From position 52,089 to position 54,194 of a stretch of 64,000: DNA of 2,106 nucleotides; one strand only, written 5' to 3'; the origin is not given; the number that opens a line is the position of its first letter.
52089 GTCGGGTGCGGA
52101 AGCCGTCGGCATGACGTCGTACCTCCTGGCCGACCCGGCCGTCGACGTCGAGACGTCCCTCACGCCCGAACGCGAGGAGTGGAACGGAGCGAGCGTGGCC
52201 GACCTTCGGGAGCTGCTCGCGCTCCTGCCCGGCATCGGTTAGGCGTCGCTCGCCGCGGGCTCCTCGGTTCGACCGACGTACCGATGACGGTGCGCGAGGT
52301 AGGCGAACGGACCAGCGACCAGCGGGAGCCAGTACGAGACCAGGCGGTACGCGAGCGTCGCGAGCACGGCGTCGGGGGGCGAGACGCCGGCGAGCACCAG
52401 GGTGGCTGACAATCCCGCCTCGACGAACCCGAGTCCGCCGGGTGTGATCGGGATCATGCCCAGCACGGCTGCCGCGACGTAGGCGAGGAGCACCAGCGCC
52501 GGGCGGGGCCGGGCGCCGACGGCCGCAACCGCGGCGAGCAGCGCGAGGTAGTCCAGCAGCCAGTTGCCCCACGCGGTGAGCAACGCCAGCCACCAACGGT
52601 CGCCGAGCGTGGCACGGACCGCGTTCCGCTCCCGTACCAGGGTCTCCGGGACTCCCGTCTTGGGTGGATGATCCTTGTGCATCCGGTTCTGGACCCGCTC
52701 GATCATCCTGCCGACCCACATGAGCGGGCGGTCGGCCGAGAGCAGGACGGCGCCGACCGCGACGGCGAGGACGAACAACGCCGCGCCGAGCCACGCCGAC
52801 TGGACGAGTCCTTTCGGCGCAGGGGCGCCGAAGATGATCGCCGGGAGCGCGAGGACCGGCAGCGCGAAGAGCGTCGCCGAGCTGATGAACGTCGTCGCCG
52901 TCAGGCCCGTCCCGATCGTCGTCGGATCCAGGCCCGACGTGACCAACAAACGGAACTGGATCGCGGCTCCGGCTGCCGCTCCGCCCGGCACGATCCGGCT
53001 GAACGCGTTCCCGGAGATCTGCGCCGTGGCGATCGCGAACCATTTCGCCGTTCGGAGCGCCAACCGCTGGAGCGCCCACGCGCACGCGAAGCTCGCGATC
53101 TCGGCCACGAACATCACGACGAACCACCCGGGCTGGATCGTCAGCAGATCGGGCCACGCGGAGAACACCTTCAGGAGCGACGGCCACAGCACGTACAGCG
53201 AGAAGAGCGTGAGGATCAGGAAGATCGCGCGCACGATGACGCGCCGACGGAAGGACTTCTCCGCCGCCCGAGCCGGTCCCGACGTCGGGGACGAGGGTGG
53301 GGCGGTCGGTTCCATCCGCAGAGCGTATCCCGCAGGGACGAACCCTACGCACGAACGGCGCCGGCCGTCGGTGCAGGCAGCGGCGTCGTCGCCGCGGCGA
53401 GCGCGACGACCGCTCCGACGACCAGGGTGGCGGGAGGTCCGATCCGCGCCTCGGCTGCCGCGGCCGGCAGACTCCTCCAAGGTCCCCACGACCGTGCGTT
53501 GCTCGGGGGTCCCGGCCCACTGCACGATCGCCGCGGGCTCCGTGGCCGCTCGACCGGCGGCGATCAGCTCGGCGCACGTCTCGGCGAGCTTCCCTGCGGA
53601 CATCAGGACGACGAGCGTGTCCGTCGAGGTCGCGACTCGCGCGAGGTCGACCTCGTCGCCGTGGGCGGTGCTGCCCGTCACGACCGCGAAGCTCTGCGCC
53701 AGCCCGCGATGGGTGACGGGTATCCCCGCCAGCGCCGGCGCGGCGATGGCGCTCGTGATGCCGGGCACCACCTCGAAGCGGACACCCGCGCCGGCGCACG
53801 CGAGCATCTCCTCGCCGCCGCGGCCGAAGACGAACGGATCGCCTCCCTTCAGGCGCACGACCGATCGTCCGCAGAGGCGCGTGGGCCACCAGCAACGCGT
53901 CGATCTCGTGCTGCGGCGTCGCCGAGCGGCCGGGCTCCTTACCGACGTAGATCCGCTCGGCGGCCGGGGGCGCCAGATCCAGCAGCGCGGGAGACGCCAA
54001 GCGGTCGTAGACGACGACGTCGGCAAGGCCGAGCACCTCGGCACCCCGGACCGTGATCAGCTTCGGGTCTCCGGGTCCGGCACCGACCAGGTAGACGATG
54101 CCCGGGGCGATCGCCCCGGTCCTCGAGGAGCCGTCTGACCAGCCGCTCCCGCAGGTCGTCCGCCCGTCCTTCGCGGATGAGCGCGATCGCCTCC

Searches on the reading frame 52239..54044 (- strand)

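Call 85: search_protein_families(library=pfam, proteins=[window:52239-54044:-], max_evalue=0.00001)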
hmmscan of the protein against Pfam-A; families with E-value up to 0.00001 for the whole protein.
window:52239-54044:- (601 aa): 2 families
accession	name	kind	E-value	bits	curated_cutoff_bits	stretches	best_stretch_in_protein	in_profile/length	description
PF00590.25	TP_methylase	-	6.1e-33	115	27.8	1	59-191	78-210/212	Tetrapyrrole (Corrin/Porphyrin) Methylases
PF03706.18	LPG_synthase_TM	-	1.8e-27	97.1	33.4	1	280-578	7-302/302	Lysylphosphatidylglycerol synthase TM region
